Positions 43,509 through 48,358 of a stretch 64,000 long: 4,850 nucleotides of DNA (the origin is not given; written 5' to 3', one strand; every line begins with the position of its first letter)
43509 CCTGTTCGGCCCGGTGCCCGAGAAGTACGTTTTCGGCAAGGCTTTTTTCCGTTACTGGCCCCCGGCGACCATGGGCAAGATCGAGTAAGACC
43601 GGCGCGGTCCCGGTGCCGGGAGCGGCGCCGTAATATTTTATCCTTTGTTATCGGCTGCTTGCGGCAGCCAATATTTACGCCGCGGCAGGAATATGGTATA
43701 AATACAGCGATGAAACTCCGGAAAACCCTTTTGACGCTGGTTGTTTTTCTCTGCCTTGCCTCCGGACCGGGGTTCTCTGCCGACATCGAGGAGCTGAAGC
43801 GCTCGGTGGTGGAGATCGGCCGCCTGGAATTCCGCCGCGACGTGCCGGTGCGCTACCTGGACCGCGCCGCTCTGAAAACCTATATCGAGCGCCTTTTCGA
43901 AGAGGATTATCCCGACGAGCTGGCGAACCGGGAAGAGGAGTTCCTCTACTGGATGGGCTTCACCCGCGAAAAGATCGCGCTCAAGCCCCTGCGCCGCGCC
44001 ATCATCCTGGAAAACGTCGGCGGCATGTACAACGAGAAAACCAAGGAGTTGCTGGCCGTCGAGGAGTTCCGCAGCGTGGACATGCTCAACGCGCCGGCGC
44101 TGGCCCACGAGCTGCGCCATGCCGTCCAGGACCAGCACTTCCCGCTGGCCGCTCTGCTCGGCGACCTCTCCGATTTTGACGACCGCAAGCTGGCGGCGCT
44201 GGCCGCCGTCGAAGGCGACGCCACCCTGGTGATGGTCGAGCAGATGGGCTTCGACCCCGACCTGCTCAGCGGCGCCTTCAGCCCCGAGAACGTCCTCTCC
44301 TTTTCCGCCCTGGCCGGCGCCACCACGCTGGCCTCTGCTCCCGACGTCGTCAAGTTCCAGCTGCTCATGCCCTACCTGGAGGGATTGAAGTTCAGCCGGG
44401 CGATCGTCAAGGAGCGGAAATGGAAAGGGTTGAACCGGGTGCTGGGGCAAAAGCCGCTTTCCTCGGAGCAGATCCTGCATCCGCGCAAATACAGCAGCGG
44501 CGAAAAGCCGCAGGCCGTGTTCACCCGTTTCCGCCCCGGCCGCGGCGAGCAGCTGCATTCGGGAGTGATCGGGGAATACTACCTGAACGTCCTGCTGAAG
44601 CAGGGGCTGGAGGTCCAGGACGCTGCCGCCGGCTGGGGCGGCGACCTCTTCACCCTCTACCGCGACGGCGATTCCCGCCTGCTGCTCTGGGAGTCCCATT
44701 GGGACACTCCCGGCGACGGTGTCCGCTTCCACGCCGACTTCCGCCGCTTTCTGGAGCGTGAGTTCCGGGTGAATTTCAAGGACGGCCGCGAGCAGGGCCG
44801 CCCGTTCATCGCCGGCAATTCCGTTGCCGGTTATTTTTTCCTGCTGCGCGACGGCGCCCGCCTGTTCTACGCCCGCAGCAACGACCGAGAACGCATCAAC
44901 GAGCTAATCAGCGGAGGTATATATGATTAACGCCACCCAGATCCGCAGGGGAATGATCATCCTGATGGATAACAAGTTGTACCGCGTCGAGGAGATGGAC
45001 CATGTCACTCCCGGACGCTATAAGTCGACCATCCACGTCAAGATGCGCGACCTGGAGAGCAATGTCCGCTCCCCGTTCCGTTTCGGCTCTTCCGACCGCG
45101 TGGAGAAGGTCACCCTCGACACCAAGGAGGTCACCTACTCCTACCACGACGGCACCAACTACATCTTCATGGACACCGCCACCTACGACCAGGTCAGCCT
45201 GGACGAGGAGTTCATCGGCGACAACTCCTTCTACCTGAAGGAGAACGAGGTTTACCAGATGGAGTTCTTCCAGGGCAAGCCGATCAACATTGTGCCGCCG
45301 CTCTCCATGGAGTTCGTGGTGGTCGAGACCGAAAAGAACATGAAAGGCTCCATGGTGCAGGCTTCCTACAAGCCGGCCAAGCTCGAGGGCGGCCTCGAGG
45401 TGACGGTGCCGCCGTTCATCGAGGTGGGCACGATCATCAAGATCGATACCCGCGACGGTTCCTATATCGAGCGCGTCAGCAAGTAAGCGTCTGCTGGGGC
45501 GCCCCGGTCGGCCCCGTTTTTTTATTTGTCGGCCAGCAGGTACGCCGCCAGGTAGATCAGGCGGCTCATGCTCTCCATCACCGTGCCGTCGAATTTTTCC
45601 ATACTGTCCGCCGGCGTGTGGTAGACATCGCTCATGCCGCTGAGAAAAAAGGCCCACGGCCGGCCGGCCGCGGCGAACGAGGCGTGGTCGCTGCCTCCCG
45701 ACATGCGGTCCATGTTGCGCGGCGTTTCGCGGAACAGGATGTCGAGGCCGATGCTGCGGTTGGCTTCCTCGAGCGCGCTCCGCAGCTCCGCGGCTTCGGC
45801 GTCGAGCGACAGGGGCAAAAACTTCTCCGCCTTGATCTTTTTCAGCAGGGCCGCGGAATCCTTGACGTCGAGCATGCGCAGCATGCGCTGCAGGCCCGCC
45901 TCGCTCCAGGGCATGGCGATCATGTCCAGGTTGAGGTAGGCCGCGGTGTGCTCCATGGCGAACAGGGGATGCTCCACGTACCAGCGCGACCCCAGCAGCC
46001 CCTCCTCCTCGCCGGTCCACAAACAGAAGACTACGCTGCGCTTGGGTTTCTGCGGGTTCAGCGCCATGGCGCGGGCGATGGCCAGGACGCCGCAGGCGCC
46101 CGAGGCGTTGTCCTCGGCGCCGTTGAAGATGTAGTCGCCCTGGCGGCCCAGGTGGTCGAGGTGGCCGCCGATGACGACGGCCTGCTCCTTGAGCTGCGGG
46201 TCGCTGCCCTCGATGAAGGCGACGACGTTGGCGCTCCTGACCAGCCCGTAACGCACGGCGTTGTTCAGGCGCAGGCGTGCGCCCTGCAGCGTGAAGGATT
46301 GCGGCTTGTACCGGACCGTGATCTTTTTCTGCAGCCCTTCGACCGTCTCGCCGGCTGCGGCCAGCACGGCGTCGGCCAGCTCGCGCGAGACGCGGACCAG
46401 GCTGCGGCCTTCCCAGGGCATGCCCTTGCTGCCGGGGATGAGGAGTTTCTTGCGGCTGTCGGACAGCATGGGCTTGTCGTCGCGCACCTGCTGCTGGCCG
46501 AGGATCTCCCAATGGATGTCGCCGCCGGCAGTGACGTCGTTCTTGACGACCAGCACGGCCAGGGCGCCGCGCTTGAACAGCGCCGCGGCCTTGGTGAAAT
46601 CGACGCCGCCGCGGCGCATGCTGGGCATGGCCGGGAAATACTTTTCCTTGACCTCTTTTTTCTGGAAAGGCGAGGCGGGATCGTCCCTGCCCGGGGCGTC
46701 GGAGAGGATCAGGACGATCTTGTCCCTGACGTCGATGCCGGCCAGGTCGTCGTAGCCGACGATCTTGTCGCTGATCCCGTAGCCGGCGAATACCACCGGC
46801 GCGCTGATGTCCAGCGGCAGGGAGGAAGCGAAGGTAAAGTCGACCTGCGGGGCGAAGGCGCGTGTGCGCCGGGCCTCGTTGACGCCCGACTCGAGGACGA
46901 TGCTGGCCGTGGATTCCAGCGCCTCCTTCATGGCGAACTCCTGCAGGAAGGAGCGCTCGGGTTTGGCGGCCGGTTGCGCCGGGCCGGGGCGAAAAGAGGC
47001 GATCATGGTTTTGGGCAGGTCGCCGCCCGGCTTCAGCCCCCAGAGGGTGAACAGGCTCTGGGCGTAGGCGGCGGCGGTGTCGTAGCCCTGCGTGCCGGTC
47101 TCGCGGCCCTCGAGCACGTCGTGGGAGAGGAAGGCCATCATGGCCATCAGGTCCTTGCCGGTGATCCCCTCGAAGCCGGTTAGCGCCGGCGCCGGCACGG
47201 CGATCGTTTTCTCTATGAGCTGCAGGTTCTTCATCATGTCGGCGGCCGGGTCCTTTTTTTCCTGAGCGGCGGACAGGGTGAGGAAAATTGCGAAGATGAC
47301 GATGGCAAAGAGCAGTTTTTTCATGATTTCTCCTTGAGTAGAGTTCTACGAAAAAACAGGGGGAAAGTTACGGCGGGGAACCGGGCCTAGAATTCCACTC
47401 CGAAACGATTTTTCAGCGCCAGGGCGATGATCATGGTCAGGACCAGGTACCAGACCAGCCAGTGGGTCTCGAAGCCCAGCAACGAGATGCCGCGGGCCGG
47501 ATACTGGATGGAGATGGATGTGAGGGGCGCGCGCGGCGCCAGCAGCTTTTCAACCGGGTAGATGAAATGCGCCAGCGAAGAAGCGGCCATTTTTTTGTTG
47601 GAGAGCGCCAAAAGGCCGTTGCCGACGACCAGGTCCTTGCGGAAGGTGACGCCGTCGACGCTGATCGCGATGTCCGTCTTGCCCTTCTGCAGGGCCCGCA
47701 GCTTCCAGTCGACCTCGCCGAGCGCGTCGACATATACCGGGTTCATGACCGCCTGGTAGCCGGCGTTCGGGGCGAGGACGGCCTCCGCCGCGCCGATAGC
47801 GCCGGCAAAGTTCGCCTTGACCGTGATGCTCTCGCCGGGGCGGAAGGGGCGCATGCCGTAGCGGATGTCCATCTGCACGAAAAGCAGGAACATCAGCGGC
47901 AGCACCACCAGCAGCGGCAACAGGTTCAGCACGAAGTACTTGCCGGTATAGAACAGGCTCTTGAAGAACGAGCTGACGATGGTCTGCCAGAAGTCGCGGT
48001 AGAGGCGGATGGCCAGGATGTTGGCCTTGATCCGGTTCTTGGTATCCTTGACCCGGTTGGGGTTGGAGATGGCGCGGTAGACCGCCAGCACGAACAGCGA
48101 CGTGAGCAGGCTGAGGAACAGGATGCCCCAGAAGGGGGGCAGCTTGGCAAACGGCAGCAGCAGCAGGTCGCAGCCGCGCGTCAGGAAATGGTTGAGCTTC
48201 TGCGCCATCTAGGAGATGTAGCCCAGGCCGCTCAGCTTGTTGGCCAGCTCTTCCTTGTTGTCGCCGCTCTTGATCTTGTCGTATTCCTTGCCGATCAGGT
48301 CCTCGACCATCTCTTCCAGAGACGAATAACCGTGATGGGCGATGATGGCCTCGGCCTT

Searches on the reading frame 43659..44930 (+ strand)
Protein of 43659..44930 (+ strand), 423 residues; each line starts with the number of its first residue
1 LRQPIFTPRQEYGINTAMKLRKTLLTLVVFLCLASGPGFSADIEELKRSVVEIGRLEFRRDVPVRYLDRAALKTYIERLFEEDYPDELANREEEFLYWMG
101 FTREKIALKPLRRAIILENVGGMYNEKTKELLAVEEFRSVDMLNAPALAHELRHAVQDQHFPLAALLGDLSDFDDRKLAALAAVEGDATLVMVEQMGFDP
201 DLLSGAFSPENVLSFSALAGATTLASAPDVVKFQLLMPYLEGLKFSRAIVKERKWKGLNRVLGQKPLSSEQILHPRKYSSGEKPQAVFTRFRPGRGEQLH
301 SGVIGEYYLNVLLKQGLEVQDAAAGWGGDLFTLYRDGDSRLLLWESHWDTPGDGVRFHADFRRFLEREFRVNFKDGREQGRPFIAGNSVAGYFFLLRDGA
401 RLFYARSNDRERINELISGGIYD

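Call 18: search_protein_families(library=pfam, proteins=[window:43659-44930:+], max_evalue=0.001)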
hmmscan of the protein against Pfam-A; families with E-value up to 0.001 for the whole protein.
window:43659-44930:+ (423 aa): 0 families

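Call 59: search_protein_families(library=pfam, proteins=[window:43659-44930:+], max_evalue=0.1)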
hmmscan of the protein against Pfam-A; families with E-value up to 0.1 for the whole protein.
window:43659-44930:+ (423 aa): 1 family
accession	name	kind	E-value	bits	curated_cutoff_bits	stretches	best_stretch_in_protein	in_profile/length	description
PF20573.4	DUF6782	-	0.066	12.9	27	1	120-189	68-131/241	Putative metallopeptidase family (DUF6782)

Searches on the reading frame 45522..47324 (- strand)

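Call 18: search_protein_families(library=pfam, proteins=[window:45522-47324:-], max_evalue=0.001)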
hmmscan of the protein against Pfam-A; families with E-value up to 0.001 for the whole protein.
window:45522-47324:- (600 aa): 2 families
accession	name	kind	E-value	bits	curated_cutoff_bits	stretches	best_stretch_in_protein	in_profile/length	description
PF04389.22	Peptidase_M28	-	1e-37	130.2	21.3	1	366-591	1-190/193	Peptidase family M28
PF01546.33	Peptidase_M20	-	3.9e-08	33.9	24.6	1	402-576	32-189/206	Peptidase family M20/M25/M40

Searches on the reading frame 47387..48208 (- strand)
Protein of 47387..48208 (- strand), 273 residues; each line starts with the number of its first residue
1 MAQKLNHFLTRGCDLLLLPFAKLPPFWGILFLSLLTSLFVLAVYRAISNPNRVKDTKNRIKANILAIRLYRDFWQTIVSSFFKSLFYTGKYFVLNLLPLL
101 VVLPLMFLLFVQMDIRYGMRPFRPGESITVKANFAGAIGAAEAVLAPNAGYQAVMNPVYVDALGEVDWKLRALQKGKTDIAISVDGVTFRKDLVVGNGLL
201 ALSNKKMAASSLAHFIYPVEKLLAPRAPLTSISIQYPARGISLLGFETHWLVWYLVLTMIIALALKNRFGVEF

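Call 59: search_protein_families(library=pfam, proteins=[window:47387-48208:-], max_evalue=0.1)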
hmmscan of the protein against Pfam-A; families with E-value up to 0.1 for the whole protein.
window:47387-48208:- (273 aa): 1 family
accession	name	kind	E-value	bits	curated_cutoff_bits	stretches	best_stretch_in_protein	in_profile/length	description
PF02553.20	CbiN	-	0.089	13.2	25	1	130-174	20-65/67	Cobalt transport protein component CbiN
